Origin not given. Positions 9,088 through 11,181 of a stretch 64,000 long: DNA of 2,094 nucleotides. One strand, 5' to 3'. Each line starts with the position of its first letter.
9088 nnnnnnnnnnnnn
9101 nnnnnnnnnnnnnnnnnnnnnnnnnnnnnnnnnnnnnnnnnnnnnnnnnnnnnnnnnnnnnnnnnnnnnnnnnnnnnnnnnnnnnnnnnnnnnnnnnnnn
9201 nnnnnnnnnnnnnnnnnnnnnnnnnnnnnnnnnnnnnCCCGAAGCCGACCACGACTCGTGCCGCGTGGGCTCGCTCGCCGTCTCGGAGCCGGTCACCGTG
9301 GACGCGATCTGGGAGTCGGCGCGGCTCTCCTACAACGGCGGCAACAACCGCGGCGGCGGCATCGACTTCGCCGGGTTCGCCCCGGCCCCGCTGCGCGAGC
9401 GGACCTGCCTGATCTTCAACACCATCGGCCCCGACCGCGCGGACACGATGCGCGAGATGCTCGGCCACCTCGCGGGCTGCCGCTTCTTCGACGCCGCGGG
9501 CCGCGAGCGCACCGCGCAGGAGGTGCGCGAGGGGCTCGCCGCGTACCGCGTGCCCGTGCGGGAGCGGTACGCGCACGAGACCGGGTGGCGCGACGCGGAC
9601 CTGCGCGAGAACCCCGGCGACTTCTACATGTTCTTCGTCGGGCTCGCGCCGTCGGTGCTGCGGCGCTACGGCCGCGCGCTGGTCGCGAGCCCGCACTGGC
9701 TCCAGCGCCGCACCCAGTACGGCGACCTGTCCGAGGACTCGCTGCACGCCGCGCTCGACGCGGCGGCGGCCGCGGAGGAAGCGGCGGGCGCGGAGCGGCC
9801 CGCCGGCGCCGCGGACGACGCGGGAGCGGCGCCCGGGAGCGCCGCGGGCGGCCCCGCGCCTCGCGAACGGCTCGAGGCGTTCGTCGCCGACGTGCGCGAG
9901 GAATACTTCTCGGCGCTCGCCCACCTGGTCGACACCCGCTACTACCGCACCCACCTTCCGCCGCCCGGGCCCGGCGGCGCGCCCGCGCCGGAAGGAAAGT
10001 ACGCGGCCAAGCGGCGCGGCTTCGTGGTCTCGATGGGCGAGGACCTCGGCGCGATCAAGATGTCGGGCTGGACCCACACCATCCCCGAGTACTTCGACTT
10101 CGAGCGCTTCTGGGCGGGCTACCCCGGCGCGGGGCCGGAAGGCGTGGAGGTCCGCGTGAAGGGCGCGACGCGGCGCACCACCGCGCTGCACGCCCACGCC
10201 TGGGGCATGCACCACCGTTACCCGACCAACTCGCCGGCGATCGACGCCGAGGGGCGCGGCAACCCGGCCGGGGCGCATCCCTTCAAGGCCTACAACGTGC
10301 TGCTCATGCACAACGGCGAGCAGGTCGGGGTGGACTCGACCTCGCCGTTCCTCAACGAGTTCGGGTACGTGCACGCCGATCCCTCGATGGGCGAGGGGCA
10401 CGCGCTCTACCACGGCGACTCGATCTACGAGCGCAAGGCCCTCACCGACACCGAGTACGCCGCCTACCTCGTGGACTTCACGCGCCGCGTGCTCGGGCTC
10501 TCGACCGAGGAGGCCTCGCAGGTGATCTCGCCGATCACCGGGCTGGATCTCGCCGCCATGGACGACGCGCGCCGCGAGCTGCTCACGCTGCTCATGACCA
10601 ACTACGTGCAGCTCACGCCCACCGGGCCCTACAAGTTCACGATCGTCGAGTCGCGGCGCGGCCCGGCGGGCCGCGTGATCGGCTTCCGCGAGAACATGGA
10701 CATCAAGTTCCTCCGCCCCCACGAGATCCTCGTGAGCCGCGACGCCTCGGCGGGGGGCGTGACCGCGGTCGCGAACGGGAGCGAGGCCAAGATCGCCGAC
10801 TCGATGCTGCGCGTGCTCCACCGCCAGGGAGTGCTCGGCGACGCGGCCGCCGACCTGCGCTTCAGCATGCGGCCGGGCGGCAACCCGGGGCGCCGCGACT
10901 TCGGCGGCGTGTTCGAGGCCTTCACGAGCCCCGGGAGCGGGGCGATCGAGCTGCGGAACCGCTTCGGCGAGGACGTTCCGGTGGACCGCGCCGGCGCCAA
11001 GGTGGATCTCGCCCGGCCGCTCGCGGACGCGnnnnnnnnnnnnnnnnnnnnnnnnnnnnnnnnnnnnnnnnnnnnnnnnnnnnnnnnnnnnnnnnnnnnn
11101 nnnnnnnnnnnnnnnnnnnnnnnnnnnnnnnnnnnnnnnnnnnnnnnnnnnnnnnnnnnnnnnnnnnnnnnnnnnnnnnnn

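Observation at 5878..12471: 2198-aa glutamate-synthase-like giant protein with rearranged domain order and an internal Ntn-amidotransferase-like domain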

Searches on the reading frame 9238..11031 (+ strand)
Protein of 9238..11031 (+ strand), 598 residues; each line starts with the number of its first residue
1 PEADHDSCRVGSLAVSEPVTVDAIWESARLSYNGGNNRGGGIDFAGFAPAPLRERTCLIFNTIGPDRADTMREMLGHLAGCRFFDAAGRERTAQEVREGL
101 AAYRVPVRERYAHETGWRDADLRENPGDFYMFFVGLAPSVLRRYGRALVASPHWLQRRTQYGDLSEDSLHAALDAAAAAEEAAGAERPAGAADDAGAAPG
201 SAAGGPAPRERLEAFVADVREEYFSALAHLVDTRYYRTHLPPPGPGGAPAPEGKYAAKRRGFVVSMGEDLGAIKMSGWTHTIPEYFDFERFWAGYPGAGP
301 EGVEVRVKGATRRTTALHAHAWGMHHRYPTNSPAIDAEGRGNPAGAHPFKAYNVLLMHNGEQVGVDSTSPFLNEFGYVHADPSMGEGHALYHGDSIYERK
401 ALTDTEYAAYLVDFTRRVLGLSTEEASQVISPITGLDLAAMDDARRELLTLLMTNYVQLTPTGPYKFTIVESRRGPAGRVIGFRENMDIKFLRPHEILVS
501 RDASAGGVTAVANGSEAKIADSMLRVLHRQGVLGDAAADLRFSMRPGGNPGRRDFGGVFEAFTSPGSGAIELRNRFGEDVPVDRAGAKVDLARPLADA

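Call 55: search_protein_representatives(alignment_id=A4)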
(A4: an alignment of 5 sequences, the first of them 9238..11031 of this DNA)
Query: 5 sequences, 574 profile positions. Proteins with E-value up to 0.001 (for the whole library): 131; up to 1e-10: 88; up to 1e-30: 54. The best 131 are listed.
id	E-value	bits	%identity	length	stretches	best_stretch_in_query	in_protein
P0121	0.0e+00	1060.5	-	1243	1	3-573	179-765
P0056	0.0e+00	1054.2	-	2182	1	3-574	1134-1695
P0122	6.3e-295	995.7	-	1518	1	2-572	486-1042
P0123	8.6e-294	991.9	-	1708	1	3-572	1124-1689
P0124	3.0e-218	742.5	-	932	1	2-448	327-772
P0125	1.0e-201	687.9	-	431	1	207-573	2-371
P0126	1.4e-180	618.1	-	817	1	239-565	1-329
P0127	2.7e-153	528.0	-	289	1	171-451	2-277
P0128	1.0e-139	483.2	-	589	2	74-369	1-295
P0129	1.4e-136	472.9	-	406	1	206-452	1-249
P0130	6.2e-109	381.6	-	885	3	74-284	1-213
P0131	9.6e-103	361.1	-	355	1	300-545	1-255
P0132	1.2e-93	331.1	-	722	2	344-482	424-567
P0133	1.5e-87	310.9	-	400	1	333-544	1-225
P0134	2.6e-86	306.8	-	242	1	1-202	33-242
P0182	9.9e-23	96.9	-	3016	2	2-347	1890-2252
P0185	2.8e-20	88.9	-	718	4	377-567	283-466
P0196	7.6e-16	74.2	-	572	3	292-557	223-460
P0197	8.8e-16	74.0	-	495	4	377-558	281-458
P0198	4.0e-15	71.8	-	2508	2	3-261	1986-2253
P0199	9.7e-13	63.9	-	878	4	369-555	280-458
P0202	4.8e-12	61.6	-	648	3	378-557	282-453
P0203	5.4e-12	61.5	-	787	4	378-559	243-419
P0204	8.1e-12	60.9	-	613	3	293-525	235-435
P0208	4.1e-10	55.3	-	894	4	379-560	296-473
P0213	1.2e-08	50.4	-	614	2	376-556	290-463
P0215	3.9e-08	48.7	-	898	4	378-562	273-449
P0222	1.9e-07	46.4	-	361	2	293-527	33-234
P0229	1.3e-05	40.4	-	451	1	377-523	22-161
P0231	2.2e-05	39.7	-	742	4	378-554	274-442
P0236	4.8e-05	38.5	-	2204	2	377-540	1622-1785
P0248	5.0e-04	35.2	-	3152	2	98-563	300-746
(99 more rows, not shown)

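Call 56: search_protein_families(library=pfam, proteins=[P0185, P0196, P0197, P0199, P0202, P0204, P0208, P0213, P0222, P0229], max_evalue=0.01)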
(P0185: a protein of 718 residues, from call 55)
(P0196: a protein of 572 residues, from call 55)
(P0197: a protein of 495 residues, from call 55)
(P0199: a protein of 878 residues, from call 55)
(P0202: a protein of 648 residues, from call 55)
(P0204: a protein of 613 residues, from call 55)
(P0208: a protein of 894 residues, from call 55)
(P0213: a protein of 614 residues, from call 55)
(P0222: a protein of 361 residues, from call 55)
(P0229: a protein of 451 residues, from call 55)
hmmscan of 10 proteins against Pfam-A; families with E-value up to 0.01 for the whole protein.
P0185 (718 aa): 1 family
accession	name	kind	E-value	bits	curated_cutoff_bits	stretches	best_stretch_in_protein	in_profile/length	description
PF13522.11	GATase_6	-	3.5e-07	30.8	27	1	226-292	9-75/130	Glutamine amidotransferase domain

P0196 (572 aa): 1 family
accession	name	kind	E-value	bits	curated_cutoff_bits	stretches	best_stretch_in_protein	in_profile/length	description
PF13522.11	GATase_6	-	9.1e-06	26.2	27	1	226-301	10-81/130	Glutamine amidotransferase domain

P0197 (495 aa): 2 families
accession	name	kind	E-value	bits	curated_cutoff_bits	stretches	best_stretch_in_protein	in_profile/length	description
PF13522.11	GATase_6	-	6.8e-08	33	27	1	224-300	9-82/130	Glutamine amidotransferase domain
PF13537.11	GATase_7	-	0.0087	16.5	25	0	245-295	12-66/123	Glutamine amidotransferase domain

P0199 (878 aa): 2 families
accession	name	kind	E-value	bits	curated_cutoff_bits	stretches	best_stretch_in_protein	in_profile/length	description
PF01493.24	GXGXG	-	4.4e-12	46.4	32.5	1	653-811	28-174/190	GXGXG motif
PF13522.11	GATase_6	-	2.2e-06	28.2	27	1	231-302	9-80/130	Glutamine amidotransferase domain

P0202 (648 aa): 1 family
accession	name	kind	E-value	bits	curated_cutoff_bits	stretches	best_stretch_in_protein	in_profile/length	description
PF13522.11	GATase_6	-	0.0057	17.1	27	0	225-295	10-80/130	Glutamine amidotransferase domain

P0204 (613 aa): 1 family
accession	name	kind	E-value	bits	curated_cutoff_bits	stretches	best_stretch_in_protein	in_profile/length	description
PF13522.11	GATase_6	-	1e-05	26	27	1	236-307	9-80/130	Glutamine amidotransferase domain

P0208 (894 aa): 3 families
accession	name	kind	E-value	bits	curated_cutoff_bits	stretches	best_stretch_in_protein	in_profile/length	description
PF01493.24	GXGXG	-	4.8e-09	36.5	32.5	1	675-830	31-165/190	GXGXG motif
PF13522.11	GATase_6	-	1.4e-06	28.8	27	1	236-302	8-74/130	Glutamine amidotransferase domain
PF13230.11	GATase_4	-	5.1e-05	22.8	23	1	236-301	69-133/272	Glutamine amidotransferases class-II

P0213 (614 aa): 1 family
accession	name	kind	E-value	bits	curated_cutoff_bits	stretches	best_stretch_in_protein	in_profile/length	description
PF13522.11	GATase_6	-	0.0009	19.7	27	1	253-305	28-80/130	Glutamine amidotransferase domain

P0222 (361 aa): 1 family
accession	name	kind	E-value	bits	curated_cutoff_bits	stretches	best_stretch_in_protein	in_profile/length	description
PF13522.11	GATase_6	-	4.7e-06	27.1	27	1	34-102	9-77/130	Glutamine amidotransferase domain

P0229 (451 aa): 0 families

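Call 58: find_encoding_contigs(protein=P0199, flank=8000, max_places=3)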
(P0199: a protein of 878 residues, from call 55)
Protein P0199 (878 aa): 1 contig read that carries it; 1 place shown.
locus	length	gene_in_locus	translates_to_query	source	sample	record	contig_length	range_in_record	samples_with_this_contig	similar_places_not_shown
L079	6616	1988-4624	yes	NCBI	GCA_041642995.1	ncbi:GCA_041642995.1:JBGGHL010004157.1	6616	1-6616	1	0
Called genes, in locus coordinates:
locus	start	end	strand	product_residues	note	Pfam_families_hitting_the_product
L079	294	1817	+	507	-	PF00037:Fer4 (weak), PF12837:Fer4_6 (weak), PF13237:Fer4_10 (weak), PF01645:Glu_synthase, PF00478:IMPDH (weak), PF03060:NMO, PF01070:FMN_dh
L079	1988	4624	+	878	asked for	PF13522:GATase_6 (weak), PF01493:GXGXG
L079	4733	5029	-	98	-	PF04945:YHS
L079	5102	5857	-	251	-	-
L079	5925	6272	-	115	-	-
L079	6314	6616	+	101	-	?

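Call 59: find_encoding_contigs(protein=P0215, flank=8000, max_places=3)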
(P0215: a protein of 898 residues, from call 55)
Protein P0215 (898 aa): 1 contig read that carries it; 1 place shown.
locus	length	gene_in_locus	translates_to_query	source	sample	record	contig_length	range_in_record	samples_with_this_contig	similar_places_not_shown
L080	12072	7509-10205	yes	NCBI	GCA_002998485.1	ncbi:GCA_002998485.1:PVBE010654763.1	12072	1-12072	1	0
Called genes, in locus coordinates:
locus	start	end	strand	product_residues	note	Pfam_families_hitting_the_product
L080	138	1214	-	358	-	PF00069:Pkinase, PF07714:PK_Tyr_Ser-Thr, PF17667:Pkinase_fungal (weak)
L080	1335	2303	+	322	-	-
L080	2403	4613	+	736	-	PF01565:FAD_binding_4, PF02913:FAD-oxidase_C, PF12838:Fer4_7, PF13183:Fer4_8, PF13187:Fer4_9 (weak), PF13534:Fer4_17 (weak)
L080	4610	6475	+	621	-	PF12838:Fer4_7 (faint), PF00037:Fer4 (faint), PF12797:Fer4_2 (faint), PF13187:Fer4_9 (faint), PF14697:Fer4_21 (faint), PF01645:Glu_synthase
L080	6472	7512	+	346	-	PF01645:Glu_synthase, PF03060:NMO (faint), PF01070:FMN_dh (weak)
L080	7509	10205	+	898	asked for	PF13522:GATase_6, PF01493:GXGXG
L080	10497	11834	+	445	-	-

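Call 62: search_protein_families(library=pfam, proteins=[L080:4610-6472:+, L080:6472-7509:+, L080:7509-10202:+, L080:2403-4610:+, window:9238-11031:+], max_evalue=1)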
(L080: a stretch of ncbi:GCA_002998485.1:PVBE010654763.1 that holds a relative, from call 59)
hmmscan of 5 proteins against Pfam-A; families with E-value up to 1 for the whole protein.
L080:4610-6472:+ (621 aa): 14 families
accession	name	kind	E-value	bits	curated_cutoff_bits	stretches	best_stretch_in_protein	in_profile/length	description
PF01645.23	Glu_synthase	-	2.8e-15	56.8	20.4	1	319-427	253-368/369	Conserved region in glutamate synthase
PF13187.11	Fer4_9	-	7.5e-08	32.7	27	2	29-77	1-51/52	4Fe-4S dicluster domain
PF12838.12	Fer4_7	-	4e-07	30.8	27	4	29-77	1-52/52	4Fe-4S dicluster domain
PF00037.32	Fer4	-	1.9e-06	27.9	21.1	2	497-515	2-20/24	4Fe-4S binding domain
PF14697.11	Fer4_21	-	2.6e-06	27.9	35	2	26-80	4-59/59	4Fe-4S dicluster domain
PF12797.12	Fer4_2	-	3e-05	24.1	24.5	2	27-40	7-20/22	4Fe-4S binding domain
PF12837.12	Fer4_6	-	0.00038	20.7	25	2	496-515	2-21/24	4Fe-4S binding domain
PF13484.11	Fer4_16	-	0.00039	21.6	30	1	62-104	1-42/66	4Fe-4S double cluster binding domain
PF01070.24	FMN_dh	-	0.00098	18.7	24.9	1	323-378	260-310/350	FMN-dependent dehydrogenase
PF13237.11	Fer4_10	-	0.0055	17.1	25.5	1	26-74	5-53/53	4Fe-4S dicluster domain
PF12800.12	Fer4_4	-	0.0058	17.3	24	2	28-40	2-14/17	4Fe-4S binding domain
PF03060.21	NMO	-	0.022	14.6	28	1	314-380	178-232/331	Nitronate monooxygenase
PF12390.13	Se-cys_synth_N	-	0.031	14.8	22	1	443-465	12-34/40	Selenocysteine synthase N terminal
PF13534.11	Fer4_17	-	0.14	13.2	22.2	2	29-45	1-17/61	4Fe-4S dicluster domain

L080:6472-7509:+ (346 aa): 10 families
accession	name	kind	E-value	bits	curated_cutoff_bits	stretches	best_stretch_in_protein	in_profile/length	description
PF01645.23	Glu_synthase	-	1.7e-90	304.3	20.4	1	16-320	63-367/369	Conserved region in glutamate synthase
PF01070.24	FMN_dh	-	3.7e-07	30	24.9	1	224-263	270-309/350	FMN-dependent dehydrogenase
PF03060.21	NMO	-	1.8e-05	24.8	28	1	177-262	153-228/331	Nitronate monooxygenase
PF00478.31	IMPDH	-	0.0001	21.9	25.6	1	225-257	205-237/345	IMP dehydrogenase / GMP reductase domain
PF00977.27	His_biosynth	-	0.00034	20.5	23.6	1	227-258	190-221/228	Histidine biosynthesis protein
PF01180.27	DHO_dh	-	0.0023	17.6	27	1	221-259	234-272/291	Dihydroorotate dehydrogenase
PF04131.20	NanE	-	0.017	14.8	27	1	217-258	133-175/192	Putative N-acetylmannosamine-6-phosphate epimerase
PF04898.20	Glu_syn_central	-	0.023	14.5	22.8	1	198-254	159-216/277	Glutamate synthase central domain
PF05690.20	ThiG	-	0.068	13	23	1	227-258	175-206/247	Thiazole biosynthesis protein ThiG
PF01884.23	PcrB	-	0.25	11.2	23.9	1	226-258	179-210/226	PcrB family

L080:7509-10202:+ (898 aa): 3 families
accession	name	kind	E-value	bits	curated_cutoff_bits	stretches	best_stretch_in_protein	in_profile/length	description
PF01493.24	GXGXG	-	5e-14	52.7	32.5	1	656-824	12-168/190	GXGXG motif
PF13522.11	GATase_6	-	2.3e-08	34.6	27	1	215-283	9-77/130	Glutamine amidotransferase domain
PF13537.11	GATase_7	-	0.0035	17.8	25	1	235-283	11-62/123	Glutamine amidotransferase domain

L080:2403-4610:+ (736 aa): 14 families
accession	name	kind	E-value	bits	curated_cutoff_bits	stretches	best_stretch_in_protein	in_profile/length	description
PF01565.28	FAD_binding_4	-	4.5e-31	107.9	26.4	1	127-264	1-138/139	FAD binding domain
PF02913.24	FAD-oxidase_C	-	1.4e-09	38.4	21.2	1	302-536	9-247/248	FAD linked oxidases, C-terminal domain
PF12838.12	Fer4_7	-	3e-08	34.4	27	1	605-668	1-50/52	4Fe-4S dicluster domain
PF13183.11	Fer4_8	-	1.2e-07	32.6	27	1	605-668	4-66/68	4Fe-4S dicluster domain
PF13534.11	Fer4_17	-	2.8e-07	31.4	22.2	1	605-670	1-60/61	4Fe-4S dicluster domain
PF13187.11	Fer4_9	-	4.5e-06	27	27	1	605-669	1-50/52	4Fe-4S dicluster domain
PF13484.11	Fer4_16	-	7.8e-05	23.8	30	1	605-667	1-64/66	4Fe-4S double cluster binding domain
PF00037.32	Fer4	-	0.0021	18.2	21.1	2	605-618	7-20/24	4Fe-4S binding domain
PF12797.12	Fer4_2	-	0.0061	16.9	24.5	1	605-618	9-22/22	4Fe-4S binding domain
PF13237.11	Fer4_10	-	0.01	16.2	25.5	1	605-666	8-52/53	4Fe-4S dicluster domain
PF12800.12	Fer4_4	-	0.059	14.2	24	1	605-619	3-17/17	4Fe-4S binding domain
PF12798.12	Fer4_3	-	0.17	13.2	27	0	606-617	1-12/15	4Fe-4S binding domain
PF16622.11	zf-C2H2_11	-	0.48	10.6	27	1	600-613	1-14/29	zinc-finger C2H2-type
PF14697.11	Fer4_21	-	0.5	11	35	0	605-618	40-53/59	4Fe-4S dicluster domain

window:9238-11031:+ (598 aa): 0 families

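Call 75: search_protein_families(library=pfam, proteins=[P0182, P0198, P0248], max_evalue=0.001)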
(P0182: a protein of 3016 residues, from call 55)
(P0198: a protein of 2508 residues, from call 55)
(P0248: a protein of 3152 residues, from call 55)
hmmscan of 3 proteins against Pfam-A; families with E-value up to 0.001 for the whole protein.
P0182 (3016 aa): 11 families
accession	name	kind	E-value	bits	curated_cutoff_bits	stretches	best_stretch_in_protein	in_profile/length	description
PF01645.23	Glu_synthase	-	2.4e-82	277.5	20.4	1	1510-1831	67-368/369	Conserved region in glutamate synthase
PF01565.28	FAD_binding_4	-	8.8e-24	84.2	26.4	1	203-342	1-135/139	FAD binding domain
PF01493.24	GXGXG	-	3.9e-15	56.3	32.5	1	2642-2805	18-170/190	GXGXG motif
PF02913.24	FAD-oxidase_C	-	3.3e-07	30.7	21.2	1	382-628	8-248/248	FAD linked oxidases, C-terminal domain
PF01070.24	FMN_dh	-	1.1e-05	25.1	24.9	0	1736-1772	272-308/350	FMN-dependent dehydrogenase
PF04898.20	Glu_syn_central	-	7.1e-05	22.8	22.8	0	1709-1834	160-262/277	Glutamate synthase central domain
PF12838.12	Fer4_7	-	8.9e-05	23.3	27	0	939-958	1-20/52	4Fe-4S dicluster domain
PF00478.31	IMPDH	-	0.0001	21.9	25.6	1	1653-1767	132-237/345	IMP dehydrogenase / GMP reductase domain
PF13187.11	Fer4_9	-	0.0002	21.7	27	0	939-959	1-21/52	4Fe-4S dicluster domain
PF13183.11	Fer4_8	-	0.0004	21.3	27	0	856-953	3-67/68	4Fe-4S dicluster domain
PF13522.11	GATase_6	-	0.00065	20.2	27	0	2205-2285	9-83/130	Glutamine amidotransferase domain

P0198 (2508 aa): 9 families
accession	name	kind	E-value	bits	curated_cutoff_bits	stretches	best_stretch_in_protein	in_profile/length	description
PF01645.23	Glu_synthase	-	1.1e-80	272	20.4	1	1612-1929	67-364/369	Conserved region in glutamate synthase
PF01565.28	FAD_binding_4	-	5.5e-22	78.4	26.4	1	235-376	1-137/139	FAD binding domain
PF12838.12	Fer4_7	-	8.5e-06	26.6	27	0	1018-1037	1-20/52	4Fe-4S dicluster domain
PF02913.24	FAD-oxidase_C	-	1.3e-05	25.4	21.2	1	519-666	97-248/248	FAD linked oxidases, C-terminal domain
PF13183.11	Fer4_8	-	6.6e-05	23.8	27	0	726-792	2-60/68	4Fe-4S dicluster domain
PF01070.24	FMN_dh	-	0.00017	21.2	24.9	0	1836-1870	270-304/350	FMN-dependent dehydrogenase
PF13187.11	Fer4_9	-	0.00035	21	27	0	1018-1037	1-20/52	4Fe-4S dicluster domain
PF00037.32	Fer4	-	0.00081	19.6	21.1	1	1019-1035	8-24/24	4Fe-4S binding domain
PF13522.11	GATase_6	-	0.00096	19.6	27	0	2340-2415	7-79/130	Glutamine amidotransferase domain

P0248 (3152 aa): 9 families
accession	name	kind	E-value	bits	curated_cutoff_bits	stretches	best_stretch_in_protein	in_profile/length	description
PF01645.23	Glu_synthase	-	1.9e-81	274.6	20.4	1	2545-2867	69-365/369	Conserved region in glutamate synthase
PF01565.28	FAD_binding_4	-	4.4e-28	98.2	26.4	1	1315-1457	1-138/139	FAD binding domain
PF01493.24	GXGXG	-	2.5e-08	34.1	32.5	1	926-1023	18-117/190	GXGXG motif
PF02913.24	FAD-oxidase_C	-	6.2e-08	33.1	21.2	1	1496-1733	10-248/248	FAD linked oxidases, C-terminal domain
PF00478.31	IMPDH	-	1.5e-06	27.9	25.6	1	2696-2808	131-237/345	IMP dehydrogenase / GMP reductase domain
PF01070.24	FMN_dh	-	0.0001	21.9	24.9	1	2772-2812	267-307/350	FMN-dependent dehydrogenase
PF13522.11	GATase_6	-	0.00038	20.9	27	1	492-541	9-59/130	Glutamine amidotransferase domain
PF13237.11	Fer4_10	-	0.00038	20.8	25.5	0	1862-1883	7-30/53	4Fe-4S dicluster domain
PF13187.11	Fer4_9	-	0.00073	20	27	0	1832-1879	1-52/52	4Fe-4S dicluster domain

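Call 78: list_cluster_members(proteins=[P0182, P0248, P0198, P0215, P0199, P0001])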
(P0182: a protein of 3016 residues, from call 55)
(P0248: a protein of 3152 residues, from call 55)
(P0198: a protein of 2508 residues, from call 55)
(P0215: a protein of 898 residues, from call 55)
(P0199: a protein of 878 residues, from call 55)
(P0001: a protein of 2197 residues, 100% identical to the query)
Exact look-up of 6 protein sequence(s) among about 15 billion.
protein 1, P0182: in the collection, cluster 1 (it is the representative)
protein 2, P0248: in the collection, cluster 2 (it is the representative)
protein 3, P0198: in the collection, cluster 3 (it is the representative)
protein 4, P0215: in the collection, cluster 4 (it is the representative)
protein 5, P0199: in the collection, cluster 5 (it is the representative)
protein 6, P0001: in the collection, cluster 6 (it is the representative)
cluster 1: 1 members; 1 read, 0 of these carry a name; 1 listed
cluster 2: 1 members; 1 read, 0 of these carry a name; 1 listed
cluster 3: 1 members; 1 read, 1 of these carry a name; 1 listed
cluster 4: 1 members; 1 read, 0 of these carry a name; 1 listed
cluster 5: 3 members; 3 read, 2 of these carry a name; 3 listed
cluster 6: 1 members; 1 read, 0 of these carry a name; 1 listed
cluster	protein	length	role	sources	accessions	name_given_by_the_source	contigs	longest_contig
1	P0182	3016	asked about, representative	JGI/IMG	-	-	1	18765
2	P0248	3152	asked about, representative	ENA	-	-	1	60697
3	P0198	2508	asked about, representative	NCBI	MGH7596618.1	MAG: glutamate synthase-related protein, partial [bacterium]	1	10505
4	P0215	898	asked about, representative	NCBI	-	-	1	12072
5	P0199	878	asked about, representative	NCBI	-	-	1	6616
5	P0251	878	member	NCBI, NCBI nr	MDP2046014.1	MAG: glutamate synthase [Deltaproteobacteria bacterium] | glutamate synthase [Deltaproteobacteria bacterium]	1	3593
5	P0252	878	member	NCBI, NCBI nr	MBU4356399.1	MAG: glutamate synthase [Proteobacteria bacterium] | glutamate synthase [Pseudomonadota bacterium]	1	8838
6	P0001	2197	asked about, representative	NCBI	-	-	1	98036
